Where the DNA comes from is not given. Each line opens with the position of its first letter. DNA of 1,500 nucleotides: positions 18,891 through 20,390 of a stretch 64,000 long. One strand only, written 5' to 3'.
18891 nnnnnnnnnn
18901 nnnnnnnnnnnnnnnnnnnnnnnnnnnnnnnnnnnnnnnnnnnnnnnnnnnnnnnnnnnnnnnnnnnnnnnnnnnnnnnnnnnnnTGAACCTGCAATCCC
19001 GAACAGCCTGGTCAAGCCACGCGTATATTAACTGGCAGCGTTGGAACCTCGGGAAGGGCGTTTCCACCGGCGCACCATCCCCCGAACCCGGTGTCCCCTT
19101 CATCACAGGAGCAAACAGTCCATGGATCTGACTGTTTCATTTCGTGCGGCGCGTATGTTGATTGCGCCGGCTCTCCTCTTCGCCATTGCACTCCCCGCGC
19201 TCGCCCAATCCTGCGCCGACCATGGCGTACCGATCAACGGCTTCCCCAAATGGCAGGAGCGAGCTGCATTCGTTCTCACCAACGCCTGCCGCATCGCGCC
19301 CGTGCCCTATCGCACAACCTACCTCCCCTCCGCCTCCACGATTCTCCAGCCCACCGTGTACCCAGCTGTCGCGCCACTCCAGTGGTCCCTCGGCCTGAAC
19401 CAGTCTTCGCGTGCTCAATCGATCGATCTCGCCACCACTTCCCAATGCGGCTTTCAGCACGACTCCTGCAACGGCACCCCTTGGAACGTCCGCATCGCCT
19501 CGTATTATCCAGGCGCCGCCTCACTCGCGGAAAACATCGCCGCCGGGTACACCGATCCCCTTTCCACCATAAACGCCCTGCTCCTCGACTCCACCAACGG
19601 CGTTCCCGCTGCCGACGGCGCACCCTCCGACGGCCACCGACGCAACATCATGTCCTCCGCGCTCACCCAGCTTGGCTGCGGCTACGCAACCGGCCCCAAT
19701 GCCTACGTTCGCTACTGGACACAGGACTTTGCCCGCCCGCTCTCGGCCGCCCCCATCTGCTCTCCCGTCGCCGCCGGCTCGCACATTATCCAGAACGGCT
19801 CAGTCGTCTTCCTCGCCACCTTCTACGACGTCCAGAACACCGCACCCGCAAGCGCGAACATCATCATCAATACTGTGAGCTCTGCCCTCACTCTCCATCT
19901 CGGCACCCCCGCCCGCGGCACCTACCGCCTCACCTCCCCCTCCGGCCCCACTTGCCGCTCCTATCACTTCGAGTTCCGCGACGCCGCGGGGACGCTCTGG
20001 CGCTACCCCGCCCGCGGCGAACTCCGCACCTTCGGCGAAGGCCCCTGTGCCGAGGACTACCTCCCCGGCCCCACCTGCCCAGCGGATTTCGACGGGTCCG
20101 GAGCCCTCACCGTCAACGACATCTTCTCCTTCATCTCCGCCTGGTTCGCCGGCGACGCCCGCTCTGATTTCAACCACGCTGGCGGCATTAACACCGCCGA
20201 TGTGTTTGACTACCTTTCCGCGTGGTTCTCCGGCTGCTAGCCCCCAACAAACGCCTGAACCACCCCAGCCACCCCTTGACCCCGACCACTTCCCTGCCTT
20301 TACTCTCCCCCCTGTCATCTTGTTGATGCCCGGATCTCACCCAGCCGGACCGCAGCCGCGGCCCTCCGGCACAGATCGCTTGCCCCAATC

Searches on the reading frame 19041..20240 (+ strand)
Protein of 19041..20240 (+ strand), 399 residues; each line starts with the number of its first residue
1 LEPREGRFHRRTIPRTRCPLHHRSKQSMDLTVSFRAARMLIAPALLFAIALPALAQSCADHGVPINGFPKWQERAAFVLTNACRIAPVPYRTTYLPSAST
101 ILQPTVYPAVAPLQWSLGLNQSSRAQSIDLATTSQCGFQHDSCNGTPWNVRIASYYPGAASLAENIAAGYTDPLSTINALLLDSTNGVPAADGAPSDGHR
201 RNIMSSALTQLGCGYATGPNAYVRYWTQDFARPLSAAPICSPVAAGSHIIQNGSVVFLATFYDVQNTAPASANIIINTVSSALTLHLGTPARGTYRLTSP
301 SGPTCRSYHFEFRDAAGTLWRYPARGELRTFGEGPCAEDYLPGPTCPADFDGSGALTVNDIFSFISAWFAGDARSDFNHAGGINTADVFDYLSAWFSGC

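Call 4: search_protein_families(library=ncbifam, proteins=[window:19041-20240:+], max_evalue=0.1)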
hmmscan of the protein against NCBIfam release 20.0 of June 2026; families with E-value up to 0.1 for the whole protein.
window:19041-20240:+ (399 aa): 2 families
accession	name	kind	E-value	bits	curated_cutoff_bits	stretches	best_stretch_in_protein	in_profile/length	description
NF041540.1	dockerin_GC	domain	2.5e-11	43.8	29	1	346-399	1-67/67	GC-type dockerin domain-anchored protein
TIGR02909.1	spore_YkwD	subfamily_domain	3.2e-07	30.3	171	1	110-231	21-126/127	uncharacterized protein, YkwD family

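Call 5: search_protein_families(library=pfam, proteins=[window:19041-20240:+], max_evalue=0.1)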
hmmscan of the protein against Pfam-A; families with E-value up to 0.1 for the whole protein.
window:19041-20240:+ (399 aa): 1 family
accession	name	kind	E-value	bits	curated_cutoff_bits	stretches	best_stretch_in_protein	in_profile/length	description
PF00188.32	CAP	-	9e-14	52.8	21.1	1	110-230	13-117/117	Cysteine-rich secretory protein family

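Call 31: find_encoding_contigs(protein=window:19119-20240:+, flank=10000, max_places=3)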
Protein window:19119-20240:+ (373 aa): no gene with exactly this product is on record in the collection.

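Call 33: find_encoding_contigs(protein=window:19122-20240:+, flank=10000, max_places=3)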
Protein window:19122-20240:+ (372 aa): 1 contig read that carries it; 1 place shown.
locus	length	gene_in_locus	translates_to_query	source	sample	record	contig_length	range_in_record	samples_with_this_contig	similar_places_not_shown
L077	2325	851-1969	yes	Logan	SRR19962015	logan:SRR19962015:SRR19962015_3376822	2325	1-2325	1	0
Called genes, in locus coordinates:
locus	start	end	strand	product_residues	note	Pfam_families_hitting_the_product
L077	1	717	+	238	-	?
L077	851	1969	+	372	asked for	PF00188:CAP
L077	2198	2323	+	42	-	?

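Call 43: search_protein_families(library=pfam, proteins=[L077:1-714:+], max_evalue=0.001)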
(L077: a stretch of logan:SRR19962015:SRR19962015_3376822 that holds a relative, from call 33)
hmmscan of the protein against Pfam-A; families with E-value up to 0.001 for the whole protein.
L077:1-714:+ (238 aa): 0 families
